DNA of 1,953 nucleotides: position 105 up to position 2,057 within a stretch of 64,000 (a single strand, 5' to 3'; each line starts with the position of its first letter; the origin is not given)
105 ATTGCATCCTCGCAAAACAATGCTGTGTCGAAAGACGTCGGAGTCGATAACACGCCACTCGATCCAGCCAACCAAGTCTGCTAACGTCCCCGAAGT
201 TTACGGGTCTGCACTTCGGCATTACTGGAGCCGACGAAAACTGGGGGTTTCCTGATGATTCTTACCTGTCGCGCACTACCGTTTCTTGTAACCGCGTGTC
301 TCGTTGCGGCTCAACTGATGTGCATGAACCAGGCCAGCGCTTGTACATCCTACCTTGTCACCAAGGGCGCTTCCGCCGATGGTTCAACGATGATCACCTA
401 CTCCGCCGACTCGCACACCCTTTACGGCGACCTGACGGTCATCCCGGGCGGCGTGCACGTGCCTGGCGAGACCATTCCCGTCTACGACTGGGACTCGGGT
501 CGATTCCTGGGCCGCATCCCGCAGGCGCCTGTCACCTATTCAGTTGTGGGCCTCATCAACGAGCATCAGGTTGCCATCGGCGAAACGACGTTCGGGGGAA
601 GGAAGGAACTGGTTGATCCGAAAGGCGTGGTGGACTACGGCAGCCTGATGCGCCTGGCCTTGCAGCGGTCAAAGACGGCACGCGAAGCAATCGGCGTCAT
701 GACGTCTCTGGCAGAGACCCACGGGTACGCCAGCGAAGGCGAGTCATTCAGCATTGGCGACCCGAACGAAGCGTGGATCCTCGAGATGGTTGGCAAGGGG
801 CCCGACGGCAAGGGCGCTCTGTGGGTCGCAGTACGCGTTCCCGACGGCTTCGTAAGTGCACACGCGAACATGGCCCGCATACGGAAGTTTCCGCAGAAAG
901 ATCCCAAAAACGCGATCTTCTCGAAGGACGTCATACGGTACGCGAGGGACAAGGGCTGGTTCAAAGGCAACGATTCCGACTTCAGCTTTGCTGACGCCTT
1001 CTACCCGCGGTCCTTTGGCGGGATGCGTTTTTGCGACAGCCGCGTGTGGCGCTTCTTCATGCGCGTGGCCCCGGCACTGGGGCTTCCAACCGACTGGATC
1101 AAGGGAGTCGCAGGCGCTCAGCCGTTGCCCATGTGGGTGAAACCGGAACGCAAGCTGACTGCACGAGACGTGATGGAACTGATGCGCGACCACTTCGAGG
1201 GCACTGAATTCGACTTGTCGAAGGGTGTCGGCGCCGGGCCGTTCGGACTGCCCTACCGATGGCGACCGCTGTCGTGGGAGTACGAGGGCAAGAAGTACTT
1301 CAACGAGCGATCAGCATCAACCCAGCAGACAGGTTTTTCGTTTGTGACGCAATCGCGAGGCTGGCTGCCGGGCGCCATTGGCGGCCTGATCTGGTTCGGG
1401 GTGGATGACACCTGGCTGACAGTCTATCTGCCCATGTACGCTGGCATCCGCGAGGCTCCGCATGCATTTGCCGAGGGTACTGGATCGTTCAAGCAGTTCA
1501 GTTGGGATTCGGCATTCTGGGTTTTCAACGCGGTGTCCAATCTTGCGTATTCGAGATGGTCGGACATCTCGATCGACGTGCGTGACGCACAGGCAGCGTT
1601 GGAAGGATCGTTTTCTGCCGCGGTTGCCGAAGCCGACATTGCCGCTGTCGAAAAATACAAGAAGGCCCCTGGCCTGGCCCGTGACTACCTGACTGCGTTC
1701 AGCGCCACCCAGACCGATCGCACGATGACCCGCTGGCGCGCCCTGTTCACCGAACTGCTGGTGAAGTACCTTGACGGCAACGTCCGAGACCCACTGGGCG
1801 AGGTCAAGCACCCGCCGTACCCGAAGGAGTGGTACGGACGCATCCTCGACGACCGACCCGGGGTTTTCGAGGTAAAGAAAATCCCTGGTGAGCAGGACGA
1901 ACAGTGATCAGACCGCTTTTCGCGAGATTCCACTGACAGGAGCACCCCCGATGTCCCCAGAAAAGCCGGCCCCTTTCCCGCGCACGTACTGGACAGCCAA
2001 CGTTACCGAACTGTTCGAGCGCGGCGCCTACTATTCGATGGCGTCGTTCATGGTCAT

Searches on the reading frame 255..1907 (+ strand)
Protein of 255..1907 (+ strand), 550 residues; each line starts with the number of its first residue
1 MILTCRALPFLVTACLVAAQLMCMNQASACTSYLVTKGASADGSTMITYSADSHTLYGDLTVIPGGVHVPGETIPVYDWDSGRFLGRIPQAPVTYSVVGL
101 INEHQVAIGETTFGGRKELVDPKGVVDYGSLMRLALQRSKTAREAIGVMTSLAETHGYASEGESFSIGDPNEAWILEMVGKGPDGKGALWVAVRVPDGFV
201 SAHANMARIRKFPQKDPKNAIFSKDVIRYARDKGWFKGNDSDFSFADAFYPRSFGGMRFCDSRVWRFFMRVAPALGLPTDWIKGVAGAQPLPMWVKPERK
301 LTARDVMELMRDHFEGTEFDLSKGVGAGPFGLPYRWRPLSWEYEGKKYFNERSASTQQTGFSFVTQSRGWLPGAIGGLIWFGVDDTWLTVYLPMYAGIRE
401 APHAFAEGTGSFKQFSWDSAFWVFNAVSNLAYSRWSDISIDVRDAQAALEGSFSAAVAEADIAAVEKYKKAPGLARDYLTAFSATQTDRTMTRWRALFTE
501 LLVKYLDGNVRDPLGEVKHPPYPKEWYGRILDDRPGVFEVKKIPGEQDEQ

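Call 59: find_encoding_contigs(protein=window:255-1907:+, flank=10000, max_places=3)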
Protein window:255-1907:+ (550 aa): 10 contigs read that carry it; 3 places shown.
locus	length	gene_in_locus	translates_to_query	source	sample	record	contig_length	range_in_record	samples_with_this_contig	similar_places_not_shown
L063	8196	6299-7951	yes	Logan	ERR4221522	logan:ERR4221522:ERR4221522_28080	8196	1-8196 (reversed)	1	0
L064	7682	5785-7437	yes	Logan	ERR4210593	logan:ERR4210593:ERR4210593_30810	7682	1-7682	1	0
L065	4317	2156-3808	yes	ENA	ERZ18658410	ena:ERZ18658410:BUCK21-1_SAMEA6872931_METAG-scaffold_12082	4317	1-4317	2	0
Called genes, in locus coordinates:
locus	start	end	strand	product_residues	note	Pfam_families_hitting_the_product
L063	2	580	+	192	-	?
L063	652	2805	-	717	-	PF11617:Cu-binding_MopE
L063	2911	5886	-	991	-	PF00526:Dicty_CTDC (weak)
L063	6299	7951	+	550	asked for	PF03577:Peptidase_C69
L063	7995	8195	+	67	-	?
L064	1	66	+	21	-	?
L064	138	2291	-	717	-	PF11617:Cu-binding_MopE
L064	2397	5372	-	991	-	PF00526:Dicty_CTDC (weak)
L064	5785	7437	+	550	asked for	PF03577:Peptidase_C69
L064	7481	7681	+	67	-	?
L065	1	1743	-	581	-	?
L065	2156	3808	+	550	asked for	PF03577:Peptidase_C69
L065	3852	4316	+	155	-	?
